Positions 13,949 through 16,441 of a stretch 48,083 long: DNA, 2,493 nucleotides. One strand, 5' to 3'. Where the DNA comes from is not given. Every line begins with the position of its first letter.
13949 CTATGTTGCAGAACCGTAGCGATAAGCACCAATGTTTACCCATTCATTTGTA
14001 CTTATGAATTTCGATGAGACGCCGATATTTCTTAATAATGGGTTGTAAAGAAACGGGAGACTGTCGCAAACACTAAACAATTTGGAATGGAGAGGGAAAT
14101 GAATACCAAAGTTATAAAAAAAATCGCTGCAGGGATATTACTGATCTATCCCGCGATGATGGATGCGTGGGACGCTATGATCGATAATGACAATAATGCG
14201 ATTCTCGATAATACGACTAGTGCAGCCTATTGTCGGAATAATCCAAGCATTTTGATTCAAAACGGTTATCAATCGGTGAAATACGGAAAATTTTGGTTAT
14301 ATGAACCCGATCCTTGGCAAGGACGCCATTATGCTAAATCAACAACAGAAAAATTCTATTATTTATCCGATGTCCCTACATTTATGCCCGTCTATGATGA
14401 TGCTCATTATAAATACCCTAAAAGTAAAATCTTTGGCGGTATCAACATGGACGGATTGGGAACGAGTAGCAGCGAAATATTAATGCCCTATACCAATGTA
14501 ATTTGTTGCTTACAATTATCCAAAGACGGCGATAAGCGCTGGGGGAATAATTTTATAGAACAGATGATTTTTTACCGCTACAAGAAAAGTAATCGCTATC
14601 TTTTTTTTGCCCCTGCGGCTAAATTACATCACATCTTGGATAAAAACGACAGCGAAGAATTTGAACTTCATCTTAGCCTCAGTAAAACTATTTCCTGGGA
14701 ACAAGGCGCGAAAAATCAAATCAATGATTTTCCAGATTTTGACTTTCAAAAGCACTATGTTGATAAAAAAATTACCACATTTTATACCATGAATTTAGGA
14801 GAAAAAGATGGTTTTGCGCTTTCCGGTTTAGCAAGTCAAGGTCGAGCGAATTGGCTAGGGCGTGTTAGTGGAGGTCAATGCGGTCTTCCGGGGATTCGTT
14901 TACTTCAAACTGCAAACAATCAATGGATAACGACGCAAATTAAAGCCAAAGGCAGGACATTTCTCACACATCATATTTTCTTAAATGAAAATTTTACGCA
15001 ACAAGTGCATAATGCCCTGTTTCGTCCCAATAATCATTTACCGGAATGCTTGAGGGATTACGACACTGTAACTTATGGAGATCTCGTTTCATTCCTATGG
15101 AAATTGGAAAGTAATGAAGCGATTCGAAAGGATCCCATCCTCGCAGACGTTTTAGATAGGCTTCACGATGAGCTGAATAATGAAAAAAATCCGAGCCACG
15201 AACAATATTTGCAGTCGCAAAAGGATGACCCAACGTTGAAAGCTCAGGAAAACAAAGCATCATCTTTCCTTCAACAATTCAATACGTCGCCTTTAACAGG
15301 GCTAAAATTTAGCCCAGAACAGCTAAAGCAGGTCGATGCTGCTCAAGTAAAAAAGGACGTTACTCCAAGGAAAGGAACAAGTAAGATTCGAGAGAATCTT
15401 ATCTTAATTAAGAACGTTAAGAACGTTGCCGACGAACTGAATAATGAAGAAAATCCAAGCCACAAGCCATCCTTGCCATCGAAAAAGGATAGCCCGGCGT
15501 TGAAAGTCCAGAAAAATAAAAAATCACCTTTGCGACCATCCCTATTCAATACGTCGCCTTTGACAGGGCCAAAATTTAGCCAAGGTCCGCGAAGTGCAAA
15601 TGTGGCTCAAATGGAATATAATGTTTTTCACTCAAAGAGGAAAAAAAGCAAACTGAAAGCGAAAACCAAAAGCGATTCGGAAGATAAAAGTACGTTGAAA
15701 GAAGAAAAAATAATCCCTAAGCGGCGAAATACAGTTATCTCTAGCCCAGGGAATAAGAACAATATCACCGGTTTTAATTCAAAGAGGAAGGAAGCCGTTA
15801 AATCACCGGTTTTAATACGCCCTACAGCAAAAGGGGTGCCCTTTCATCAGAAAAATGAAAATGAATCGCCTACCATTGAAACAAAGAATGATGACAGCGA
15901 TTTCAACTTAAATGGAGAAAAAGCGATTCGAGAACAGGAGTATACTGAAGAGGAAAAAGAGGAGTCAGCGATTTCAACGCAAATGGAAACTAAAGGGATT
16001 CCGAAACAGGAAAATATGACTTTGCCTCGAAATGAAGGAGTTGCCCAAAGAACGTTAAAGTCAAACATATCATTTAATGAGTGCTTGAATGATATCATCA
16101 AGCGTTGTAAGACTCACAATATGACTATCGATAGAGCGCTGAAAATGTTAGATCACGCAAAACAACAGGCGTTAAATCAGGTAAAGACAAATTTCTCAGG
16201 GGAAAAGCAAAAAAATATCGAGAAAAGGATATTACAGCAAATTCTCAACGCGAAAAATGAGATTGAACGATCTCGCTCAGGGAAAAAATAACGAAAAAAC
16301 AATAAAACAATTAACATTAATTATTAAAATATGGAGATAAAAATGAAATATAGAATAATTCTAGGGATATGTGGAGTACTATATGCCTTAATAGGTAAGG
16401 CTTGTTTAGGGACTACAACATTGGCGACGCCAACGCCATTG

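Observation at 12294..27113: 14.8-kb co-oriented array: four paralogues of an unrecognised secreted-protein family bracketing a giant coiled-coil protein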

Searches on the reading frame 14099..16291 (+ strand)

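Call 4: search_protein_families(library=pfam, proteins=[window:14099-16291:+], max_evalue=1)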
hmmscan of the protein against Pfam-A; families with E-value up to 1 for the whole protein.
window:14099-16291:+ (730 aa): 1 family
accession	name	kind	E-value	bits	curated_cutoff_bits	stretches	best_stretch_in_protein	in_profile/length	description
PF12422.13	Condensin2nSMC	-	0.079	13.5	27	1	282-352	11-75/149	Condensin II non structural maintenance of chromosomes subunit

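Call 16: search_protein_families(library=ncbifam, proteins=[window:14099-16291:+], max_evalue=0.1)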
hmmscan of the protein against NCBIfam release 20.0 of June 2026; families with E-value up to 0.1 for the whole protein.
window:14099-16291:+ (730 aa): 1 family
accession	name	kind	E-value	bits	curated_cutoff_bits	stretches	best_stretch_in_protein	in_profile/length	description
NF009434.1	PRK12793.1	equivalog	0.077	13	99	0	657-723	3-70/113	flagellar biosynthesis regulator FlaF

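Call 78: search_protein_families(library=phrogs, proteins=[window:14099-16291:+], max_evalue=0.1)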
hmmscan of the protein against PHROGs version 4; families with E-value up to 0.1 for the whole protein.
window:14099-16291:+ (730 aa): 0 families
